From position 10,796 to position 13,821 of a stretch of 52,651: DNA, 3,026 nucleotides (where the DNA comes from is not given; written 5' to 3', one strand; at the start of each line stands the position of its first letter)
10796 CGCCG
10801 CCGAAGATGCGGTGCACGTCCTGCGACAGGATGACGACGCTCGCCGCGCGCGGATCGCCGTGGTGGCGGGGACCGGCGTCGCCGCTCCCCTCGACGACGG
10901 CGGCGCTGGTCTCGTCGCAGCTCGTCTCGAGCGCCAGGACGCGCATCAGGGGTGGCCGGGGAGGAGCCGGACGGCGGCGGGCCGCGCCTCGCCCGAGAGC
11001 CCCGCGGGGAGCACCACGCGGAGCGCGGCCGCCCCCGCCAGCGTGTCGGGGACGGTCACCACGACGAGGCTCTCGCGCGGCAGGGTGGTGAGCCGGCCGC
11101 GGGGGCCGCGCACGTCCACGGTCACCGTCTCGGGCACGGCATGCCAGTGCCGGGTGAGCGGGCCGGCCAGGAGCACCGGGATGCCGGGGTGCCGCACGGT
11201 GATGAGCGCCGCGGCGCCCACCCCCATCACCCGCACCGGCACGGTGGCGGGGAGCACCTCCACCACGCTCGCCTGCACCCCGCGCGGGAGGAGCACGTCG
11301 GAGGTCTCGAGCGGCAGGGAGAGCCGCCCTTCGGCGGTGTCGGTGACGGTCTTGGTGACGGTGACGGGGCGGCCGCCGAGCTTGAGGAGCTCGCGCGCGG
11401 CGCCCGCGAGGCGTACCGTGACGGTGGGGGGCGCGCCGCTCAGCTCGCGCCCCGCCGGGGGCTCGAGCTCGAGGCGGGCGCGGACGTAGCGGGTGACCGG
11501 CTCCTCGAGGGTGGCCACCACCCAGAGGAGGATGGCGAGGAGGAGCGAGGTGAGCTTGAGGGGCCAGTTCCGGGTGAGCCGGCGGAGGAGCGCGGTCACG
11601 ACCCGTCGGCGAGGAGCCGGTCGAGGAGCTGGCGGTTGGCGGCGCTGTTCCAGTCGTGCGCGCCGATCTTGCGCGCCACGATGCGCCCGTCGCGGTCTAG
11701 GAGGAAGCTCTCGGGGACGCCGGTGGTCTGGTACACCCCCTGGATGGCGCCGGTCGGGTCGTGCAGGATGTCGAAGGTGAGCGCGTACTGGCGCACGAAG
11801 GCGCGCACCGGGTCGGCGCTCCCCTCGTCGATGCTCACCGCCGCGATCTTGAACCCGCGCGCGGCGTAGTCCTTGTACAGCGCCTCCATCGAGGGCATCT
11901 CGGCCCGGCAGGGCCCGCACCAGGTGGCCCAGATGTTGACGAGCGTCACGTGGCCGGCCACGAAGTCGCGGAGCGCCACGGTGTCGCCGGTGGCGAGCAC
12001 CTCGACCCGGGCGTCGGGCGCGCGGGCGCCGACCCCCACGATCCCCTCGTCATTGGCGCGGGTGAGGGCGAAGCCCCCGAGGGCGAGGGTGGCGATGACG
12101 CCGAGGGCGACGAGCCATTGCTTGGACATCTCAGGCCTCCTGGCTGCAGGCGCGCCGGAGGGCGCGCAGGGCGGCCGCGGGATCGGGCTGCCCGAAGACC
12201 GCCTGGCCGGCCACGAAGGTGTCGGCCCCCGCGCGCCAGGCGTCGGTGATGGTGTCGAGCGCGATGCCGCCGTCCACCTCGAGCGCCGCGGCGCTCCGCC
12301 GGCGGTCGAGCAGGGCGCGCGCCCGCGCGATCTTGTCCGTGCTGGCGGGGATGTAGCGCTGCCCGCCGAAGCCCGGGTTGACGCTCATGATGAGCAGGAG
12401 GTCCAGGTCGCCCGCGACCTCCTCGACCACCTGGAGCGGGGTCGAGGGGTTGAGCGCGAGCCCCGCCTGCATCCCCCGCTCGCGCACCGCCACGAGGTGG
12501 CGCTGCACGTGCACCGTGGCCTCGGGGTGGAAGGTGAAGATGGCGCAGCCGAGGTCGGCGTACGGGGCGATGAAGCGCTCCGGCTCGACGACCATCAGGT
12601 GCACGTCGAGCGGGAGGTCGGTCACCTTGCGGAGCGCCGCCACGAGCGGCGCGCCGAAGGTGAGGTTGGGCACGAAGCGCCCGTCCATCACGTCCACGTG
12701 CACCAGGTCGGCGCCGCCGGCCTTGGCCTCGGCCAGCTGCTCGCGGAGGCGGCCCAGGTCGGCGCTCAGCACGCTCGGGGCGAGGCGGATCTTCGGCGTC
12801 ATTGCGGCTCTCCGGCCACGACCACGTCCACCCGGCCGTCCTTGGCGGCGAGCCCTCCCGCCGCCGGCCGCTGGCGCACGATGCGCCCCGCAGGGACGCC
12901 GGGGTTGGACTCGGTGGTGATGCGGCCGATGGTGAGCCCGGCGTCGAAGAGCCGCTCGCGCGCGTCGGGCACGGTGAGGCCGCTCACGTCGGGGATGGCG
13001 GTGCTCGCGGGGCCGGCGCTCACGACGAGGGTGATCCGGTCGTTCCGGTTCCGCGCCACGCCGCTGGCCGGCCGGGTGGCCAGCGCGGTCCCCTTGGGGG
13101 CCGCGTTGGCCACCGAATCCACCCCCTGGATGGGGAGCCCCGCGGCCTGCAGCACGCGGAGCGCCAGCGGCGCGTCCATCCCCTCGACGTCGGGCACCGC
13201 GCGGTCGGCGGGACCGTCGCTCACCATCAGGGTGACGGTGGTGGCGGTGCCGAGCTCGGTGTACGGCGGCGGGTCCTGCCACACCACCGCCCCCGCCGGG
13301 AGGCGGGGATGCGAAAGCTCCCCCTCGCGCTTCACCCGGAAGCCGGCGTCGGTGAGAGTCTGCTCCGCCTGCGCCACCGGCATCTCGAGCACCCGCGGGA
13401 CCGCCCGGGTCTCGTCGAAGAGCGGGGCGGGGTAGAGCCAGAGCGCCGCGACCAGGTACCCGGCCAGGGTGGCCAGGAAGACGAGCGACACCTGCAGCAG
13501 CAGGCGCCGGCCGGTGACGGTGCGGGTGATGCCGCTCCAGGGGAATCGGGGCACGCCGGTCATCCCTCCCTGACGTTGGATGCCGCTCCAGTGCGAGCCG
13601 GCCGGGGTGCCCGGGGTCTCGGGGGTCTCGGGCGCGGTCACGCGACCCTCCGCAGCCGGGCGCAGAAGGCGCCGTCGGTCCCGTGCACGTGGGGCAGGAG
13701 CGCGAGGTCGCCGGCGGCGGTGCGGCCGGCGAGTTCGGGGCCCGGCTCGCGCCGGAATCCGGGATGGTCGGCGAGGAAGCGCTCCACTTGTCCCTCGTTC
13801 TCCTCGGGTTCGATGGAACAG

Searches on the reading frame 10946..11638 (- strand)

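Call 19: search_protein_families(library=pfam, proteins=[window:10946-11638:-], max_evalue=0.001)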
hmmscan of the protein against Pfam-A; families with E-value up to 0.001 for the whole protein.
window:10946-11638:- (230 aa): 1 family
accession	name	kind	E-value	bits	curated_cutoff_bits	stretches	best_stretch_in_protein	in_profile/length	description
PF07949.17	YbbR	-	0.00026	21.7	22.3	0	66-137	18-81/81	YbbR-like protein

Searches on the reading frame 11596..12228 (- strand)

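Call 19: search_protein_families(library=pfam, proteins=[window:11596-12228:-], max_evalue=0.001)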
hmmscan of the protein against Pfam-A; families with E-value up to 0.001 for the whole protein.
window:11596-12228:- (210 aa): 4 families
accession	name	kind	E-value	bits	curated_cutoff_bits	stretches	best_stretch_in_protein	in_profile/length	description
PF00578.27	AhpC-TSA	-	3e-24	85.8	26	1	66-185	1-123/124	AhpC/TSA family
PF08534.16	Redoxin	-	1e-23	84.2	26.6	1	66-197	2-144/148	Redoxin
PF13905.12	Thioredoxin_8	-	4.8e-12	46.5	27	1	93-183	2-94/94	Thioredoxin-like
PF00085.26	Thioredoxin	-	6.2e-08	33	23.5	1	93-147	19-72/103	Thioredoxin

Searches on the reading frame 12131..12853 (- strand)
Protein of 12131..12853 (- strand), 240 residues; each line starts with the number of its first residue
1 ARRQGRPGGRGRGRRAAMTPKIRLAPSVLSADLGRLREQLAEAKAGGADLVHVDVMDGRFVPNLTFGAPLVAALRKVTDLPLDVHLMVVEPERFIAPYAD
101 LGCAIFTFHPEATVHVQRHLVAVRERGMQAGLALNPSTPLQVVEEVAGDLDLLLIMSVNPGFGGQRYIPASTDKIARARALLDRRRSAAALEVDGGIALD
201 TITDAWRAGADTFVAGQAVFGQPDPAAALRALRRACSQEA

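Call 19: search_protein_families(library=pfam, proteins=[window:12131-12853:-], max_evalue=0.001)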
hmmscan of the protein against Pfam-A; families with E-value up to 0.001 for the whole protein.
window:12131-12853:- (240 aa): 1 family
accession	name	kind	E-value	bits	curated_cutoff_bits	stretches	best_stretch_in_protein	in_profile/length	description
PF00834.25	Ribul_P_3_epim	-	2.1e-74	249.6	21.1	1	24-220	2-198/198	Ribulose-phosphate 3 epimerase family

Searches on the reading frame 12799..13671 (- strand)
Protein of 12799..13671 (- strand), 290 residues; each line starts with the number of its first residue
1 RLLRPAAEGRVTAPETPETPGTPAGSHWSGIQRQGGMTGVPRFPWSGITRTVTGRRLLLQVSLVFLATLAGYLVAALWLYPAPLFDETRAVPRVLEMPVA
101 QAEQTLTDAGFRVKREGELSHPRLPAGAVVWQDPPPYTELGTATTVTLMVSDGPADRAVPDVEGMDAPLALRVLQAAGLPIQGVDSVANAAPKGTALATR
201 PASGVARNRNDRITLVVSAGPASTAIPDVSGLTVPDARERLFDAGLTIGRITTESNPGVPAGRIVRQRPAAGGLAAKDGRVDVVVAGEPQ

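Call 19: search_protein_families(library=pfam, proteins=[window:12799-13671:-], max_evalue=0.001)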
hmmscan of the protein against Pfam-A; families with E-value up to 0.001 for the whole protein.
window:12799-13671:- (290 aa): 1 family
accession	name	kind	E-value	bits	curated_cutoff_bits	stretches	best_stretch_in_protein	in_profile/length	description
PF03793.24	PASTA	-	8.4e-34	115.8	23.2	3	225-286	2-63/64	PASTA domain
